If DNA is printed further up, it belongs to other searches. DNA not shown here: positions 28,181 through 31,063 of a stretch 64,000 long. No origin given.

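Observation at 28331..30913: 860-aa PEP-utilizing-enzyme family protein with circularly permuted domain order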

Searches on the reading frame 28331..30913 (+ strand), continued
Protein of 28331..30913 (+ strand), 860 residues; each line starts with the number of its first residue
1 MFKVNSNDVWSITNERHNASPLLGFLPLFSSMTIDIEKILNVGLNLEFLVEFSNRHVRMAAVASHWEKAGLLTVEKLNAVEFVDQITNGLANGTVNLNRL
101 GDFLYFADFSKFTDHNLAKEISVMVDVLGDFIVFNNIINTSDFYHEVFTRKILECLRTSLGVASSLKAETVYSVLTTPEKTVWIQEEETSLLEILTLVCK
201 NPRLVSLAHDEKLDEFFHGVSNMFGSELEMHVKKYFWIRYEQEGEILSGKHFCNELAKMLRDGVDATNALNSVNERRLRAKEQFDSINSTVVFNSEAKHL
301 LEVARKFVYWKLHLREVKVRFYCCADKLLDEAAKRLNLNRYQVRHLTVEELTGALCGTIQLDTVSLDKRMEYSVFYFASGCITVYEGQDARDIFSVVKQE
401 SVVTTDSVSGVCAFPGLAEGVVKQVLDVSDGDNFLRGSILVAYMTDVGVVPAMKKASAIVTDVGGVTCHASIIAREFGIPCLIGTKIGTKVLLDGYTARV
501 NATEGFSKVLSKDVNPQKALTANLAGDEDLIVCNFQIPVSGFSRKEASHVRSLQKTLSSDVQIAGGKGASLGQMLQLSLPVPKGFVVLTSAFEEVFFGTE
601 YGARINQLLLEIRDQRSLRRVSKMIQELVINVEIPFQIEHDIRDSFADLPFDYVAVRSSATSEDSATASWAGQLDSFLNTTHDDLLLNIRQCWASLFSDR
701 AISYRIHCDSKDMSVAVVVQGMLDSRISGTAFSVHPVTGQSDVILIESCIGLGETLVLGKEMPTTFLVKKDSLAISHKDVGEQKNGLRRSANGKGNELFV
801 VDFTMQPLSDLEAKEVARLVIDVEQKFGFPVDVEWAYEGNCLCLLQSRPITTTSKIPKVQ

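Call 20: predict_structure(alignment_id=A1)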
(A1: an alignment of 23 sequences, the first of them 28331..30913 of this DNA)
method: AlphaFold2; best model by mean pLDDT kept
length: 860 residues; sequences in the alignment: 23
mean_pLDDT: 85.0   pTM: 0.60
mean pLDDT of the five models: 85.0, 84.7, 83.8, 79.8, 78.3
residues with pLDDT >= 90: 380; 70-90: 396; 50-70: 51; < 50: 33
segments of 3 or more residues with pLDDT < 50: 516-530, 667-672, 853-860
pLDDT, mean of each block of 10 residues (from residue 1): 69 80 77 86 85 87 90 93 93 90 91 95 90 88 87 92 84 89 85 94 91 92 93 86 77 90 84 85 89 91 92 84 89 92 88 93 89 90 90 84 81 92 84 84 83 90 90 90 92 92 94 59 37 66 65 88 84 90 93 89 88 73 90 92 93 87 53 66 92 87 74 85 89 84 93 73 92 93 84 76 87 96 88 89 85 41
secondary structure, 60 per line:
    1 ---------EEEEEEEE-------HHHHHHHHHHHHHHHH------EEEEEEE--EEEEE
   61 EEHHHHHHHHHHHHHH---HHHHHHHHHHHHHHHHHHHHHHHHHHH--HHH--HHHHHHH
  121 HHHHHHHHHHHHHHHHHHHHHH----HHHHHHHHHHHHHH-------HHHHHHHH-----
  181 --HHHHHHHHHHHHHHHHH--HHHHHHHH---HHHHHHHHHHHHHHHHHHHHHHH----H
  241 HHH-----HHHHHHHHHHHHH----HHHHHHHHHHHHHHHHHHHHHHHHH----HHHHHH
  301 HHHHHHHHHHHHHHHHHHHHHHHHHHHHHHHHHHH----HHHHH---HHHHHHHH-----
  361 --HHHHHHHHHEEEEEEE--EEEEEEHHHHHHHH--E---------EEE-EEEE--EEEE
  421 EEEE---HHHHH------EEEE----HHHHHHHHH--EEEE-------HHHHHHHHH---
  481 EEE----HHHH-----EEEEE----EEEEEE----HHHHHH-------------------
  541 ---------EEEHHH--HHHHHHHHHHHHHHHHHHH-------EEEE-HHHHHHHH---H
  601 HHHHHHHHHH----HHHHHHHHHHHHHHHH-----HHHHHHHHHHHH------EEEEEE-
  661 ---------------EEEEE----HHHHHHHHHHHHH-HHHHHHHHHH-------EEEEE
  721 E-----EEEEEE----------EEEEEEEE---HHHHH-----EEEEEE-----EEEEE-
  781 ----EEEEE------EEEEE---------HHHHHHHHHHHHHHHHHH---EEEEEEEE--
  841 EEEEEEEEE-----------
elements in order (helices of 4 or more, strands of 3 or more residues): E10-17 H25-40 E47-53 E56-62 H63-76 H80-106 H114-142 H147-160 H168-175 H183-199 H202-209 H213-235 H240-243 H249-261 H266-290 H295-335 H340-344 H348-355 H363-371 E372-378 E381-386 H387-394 E407-409 E411-414 E417-424 H428-432 E439-442 H447-455 E458-461 H469-477 E481-483 H488-491 E497-501 E506-511 H516-521 E550-552 H558-576 E584-587 H589-596 H600-610 H615-630 H636-647 E654-659 E676-680 H685-697 H699-708 E716-721 E727-732 E743-750 H754-758 E764-769 E775-779 E785-789 E796-800 H810-827 E831-838 E841-849

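Call 23: search_protein_families(library=pfam, proteins=[P0082, P0101, P0099, P0115, P0111, P0068, P0104], max_evalue=0.001)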
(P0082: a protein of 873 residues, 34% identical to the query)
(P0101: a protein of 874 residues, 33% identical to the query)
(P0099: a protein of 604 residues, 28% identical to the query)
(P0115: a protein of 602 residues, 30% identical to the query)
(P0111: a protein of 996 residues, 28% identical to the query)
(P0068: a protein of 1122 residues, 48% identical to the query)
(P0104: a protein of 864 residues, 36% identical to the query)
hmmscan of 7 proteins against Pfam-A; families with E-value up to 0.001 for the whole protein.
P0082 (873 aa): 2 families
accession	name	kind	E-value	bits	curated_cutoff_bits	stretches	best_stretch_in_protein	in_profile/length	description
PF01326.24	PPDK_N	-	7e-105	351.4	27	1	17-323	2-314/328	Pyruvate phosphate dikinase, AMP/ATP-binding domain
PF00391.29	PEP-utilizers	-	4.3e-25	87.5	23.1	1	798-868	2-72/72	PEP-utilising enzyme, mobile domain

P0101 (874 aa): 2 families
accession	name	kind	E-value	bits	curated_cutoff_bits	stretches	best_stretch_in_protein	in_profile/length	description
PF01326.24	PPDK_N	-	6.6e-91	305.4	27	1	18-333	2-316/328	Pyruvate phosphate dikinase, AMP/ATP-binding domain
PF00391.29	PEP-utilizers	-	2.1e-22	78.9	23.1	1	799-869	2-72/72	PEP-utilising enzyme, mobile domain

P0099 (604 aa): 1 family
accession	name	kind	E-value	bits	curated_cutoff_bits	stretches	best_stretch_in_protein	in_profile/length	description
PF00391.29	PEP-utilizers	-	5e-23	80.9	23.1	1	526-596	2-72/72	PEP-utilising enzyme, mobile domain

P0115 (602 aa): 1 family
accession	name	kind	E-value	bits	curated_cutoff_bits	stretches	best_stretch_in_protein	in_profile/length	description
PF00391.29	PEP-utilizers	-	8.1e-24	83.5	23.1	1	526-596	2-72/72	PEP-utilising enzyme, mobile domain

P0111 (996 aa): 2 families
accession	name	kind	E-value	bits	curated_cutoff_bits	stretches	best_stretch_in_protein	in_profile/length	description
PF01326.24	PPDK_N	-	4.5e-61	207.4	27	2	146-358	3-225/328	Pyruvate phosphate dikinase, AMP/ATP-binding domain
PF00391.29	PEP-utilizers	-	2.6e-25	88.3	23.1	1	908-978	2-72/72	PEP-utilising enzyme, mobile domain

P0068 (1122 aa): 3 families
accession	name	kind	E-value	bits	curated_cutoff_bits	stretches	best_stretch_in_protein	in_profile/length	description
PF00391.29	PEP-utilizers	-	4.4e-79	260.5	23.1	3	558-629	1-72/72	PEP-utilising enzyme, mobile domain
PF02350.25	Epimerase_2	-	7.7e-07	28.7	30.6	0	93-157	245-307/347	UDP-N-acetylglucosamine 2-epimerase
PF07085.17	DRTGG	-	0.00076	19.7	25.2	0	81-113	13-46/105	DRTGG domain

P0104 (864 aa): 1 family
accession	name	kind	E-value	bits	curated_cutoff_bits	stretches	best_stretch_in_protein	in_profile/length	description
PF00391.29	PEP-utilizers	-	2.8e-51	171.5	23.1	2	291-361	2-72/72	PEP-utilising enzyme, mobile domain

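Call 29: find_encoding_contigs(protein=P0020, flank=7000, max_places=2)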
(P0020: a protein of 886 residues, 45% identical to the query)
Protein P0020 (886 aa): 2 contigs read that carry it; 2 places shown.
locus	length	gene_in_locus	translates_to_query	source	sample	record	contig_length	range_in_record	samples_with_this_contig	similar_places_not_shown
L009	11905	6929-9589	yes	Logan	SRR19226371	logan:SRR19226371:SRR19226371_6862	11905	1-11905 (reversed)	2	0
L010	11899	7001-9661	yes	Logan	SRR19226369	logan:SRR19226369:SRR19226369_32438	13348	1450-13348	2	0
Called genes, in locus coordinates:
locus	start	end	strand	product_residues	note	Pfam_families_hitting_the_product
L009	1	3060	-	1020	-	?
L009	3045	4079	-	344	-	-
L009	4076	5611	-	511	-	-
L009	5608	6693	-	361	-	-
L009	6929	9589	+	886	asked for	PF00391:PEP-utilizers, PF01326:PPDK_N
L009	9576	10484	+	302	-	PF00583:Acetyltransf_1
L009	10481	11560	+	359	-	PF06032:S-Me-THD_N, PF20906:S-Me-THD_C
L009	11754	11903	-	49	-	?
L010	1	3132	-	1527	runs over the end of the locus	?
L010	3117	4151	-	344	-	-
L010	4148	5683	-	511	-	-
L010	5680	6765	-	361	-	-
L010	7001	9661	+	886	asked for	PF00391:PEP-utilizers, PF01326:PPDK_N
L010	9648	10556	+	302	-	PF00583:Acetyltransf_1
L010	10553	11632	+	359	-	PF06032:S-Me-THD_N, PF20906:S-Me-THD_C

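Call 30: find_encoding_contigs(protein=P0016, flank=7000, max_places=2)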
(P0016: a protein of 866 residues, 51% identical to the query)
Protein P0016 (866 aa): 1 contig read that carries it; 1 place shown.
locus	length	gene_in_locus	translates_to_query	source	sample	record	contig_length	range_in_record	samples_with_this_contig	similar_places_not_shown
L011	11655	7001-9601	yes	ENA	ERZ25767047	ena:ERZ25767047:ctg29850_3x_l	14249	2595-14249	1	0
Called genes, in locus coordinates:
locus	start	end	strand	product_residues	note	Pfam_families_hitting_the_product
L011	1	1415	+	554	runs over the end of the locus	PF00239:Resolvase, PF07508:Recombinase, PF13408:Zn_ribbon_recom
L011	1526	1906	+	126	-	PF01381:HTH_3 (weak)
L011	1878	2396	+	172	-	-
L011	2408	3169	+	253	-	PF02086:MethyltransfD12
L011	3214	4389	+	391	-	PF01935:DUF87, PF10412:TrwB_AAD_bind (faint)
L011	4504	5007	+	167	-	PF13302:Acetyltransf_3 (weak), PF00583:Acetyltransf_1 (weak), PF13508:Acetyltransf_7 (weak)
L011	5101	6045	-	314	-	PF06032:S-Me-THD_N, PF20906:S-Me-THD_C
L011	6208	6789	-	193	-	PF00300:His_Phos_1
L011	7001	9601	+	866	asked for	PF00391:PEP-utilizers, PF01326:PPDK_N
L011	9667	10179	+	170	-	-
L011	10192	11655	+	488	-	?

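Call 31: find_encoding_contigs(protein=P0010, flank=7000, max_places=2)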
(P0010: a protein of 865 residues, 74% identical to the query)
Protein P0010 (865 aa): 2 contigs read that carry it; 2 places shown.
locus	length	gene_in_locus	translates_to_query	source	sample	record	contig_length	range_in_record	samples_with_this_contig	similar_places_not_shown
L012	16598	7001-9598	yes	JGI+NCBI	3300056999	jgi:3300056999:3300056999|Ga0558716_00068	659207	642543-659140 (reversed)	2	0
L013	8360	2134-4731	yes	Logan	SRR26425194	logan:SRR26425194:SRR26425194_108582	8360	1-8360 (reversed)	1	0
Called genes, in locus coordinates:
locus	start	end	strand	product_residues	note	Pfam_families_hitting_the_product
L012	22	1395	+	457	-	PF13701:DDE_Tnp_1_4, PF01609:DDE_Tnp_1 (weak)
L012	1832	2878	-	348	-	PF06032:S-Me-THD_N, PF20906:S-Me-THD_C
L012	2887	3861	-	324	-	PF00583:Acetyltransf_1, PF13673:Acetyltransf_10 (weak), PF13508:Acetyltransf_7 (weak)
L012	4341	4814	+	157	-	-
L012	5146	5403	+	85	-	-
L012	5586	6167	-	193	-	PF00300:His_Phos_1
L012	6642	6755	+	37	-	-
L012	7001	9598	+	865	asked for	PF00391:PEP-utilizers, PF01326:PPDK_N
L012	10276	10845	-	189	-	PF04002:RadC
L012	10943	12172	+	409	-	PF10412:TrwB_AAD_bind (faint)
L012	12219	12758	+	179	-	-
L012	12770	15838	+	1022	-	PF26449:DUF8128, PF10412:TrwB_AAD_bind (weak), PF12696:TraG-D_C (faint)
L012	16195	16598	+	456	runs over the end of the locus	PF13589:HATPase_c_3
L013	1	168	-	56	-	?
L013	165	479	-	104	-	-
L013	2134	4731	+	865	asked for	PF00391:PEP-utilizers, PF01326:PPDK_N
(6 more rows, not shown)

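Call 62: find_encoding_contigs(protein=P0009, flank=10000, max_places=2)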
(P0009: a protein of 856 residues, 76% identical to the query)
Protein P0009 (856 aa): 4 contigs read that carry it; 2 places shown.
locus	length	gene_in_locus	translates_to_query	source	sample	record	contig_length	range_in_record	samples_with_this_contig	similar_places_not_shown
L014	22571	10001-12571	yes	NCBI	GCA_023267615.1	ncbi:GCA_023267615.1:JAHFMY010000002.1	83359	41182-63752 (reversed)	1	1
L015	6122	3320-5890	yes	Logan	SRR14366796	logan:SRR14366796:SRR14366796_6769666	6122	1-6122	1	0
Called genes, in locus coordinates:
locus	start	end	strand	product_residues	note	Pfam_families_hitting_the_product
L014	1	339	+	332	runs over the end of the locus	PF00145:DNA_methylase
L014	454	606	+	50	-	-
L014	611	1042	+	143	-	PF13020:NOV_C (weak)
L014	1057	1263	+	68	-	-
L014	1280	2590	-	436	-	PF00817:IMS, PF11799:IMS_C (weak)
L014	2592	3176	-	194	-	PF00717:Peptidase_S24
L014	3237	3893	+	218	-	PF02586:SRAP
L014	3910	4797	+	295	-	PF00075:RNase_H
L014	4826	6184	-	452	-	PF00239:Resolvase, PF07508:Recombinase, PF13408:Zn_ribbon_recom (weak)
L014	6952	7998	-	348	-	PF06032:S-Me-THD_N, PF20906:S-Me-THD_C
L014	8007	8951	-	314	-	PF00583:Acetyltransf_1, PF13673:Acetyltransf_10 (faint)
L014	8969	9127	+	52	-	-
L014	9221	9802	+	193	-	PF00300:His_Phos_1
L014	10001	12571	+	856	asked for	PF00391:PEP-utilizers, PF01326:PPDK_N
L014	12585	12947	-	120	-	-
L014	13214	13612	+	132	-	PF00856:SET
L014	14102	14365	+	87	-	-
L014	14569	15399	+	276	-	PF04383:KilA-N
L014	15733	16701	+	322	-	PF02086:MethyltransfD12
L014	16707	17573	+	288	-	PF04556:DpnII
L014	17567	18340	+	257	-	PF01555:N6_N4_Mtase, PF01170:UPF0020 (faint), PF13847:Methyltransf_31 (weak), PF08241:Methyltransf_11 (faint), PF13649:Methyltransf_25 (faint), PF01555:N6_N4_Mtase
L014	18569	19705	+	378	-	PF14082:SduA_C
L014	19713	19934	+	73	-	-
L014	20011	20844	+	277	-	-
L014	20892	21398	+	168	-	PF10881:DUF2726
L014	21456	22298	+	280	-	PF02498:Bro-N (weak)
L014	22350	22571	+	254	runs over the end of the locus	PF12705:PDDEXK_1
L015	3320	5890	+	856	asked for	PF00391:PEP-utilizers, PF01326:PPDK_N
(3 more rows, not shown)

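Call 63: find_encoding_contigs(protein=P0024, flank=6000, max_places=2)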
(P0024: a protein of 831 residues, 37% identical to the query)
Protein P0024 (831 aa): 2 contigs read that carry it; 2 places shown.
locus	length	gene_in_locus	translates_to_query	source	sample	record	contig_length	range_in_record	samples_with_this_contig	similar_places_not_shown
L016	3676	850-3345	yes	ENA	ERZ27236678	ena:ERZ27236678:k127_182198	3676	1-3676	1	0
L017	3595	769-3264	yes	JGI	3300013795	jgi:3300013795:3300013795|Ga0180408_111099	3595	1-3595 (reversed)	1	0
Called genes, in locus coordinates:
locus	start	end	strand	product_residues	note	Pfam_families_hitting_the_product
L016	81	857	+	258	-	-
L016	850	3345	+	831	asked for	PF00391:PEP-utilizers, PF01326:PPDK_N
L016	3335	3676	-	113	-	?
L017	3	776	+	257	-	?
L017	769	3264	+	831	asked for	PF00391:PEP-utilizers, PF01326:PPDK_N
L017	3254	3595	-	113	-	?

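Call 64: search_protein_families(library=padloc, proteins=[window:28331-30913:+, L016:81-857:+], max_evalue=0.01)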
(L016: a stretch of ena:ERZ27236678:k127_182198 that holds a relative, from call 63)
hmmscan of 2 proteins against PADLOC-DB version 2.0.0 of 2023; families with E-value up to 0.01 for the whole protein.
window:28331-30913:+ (860 aa): 0 families

L016:81-857:+ (258 aa): 0 families

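Call 65: search_protein_families(library=pfam, proteins=[L016:81-857:+, L009:5608-6693:-, L009:4076-5611:-, L009:3045-4079:-, L008:3488-4453:+], max_evalue=0.1)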
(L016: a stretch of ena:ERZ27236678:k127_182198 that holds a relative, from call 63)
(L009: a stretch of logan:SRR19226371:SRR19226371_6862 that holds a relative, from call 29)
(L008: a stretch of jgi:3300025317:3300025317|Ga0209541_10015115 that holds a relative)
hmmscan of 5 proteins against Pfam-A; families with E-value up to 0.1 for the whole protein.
L016:81-857:+ (258 aa): 0 families

L009:5608-6693:- (361 aa): 0 families

L009:4076-5611:- (511 aa): 0 families

L009:3045-4079:- (344 aa): 0 families

L008:3488-4453:+ (321 aa): 1 family
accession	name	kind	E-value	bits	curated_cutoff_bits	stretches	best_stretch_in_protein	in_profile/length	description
PF00872.24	Transposase_mut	-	0.00091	18.7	21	1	136-290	204-351/379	Transposase, Mutator family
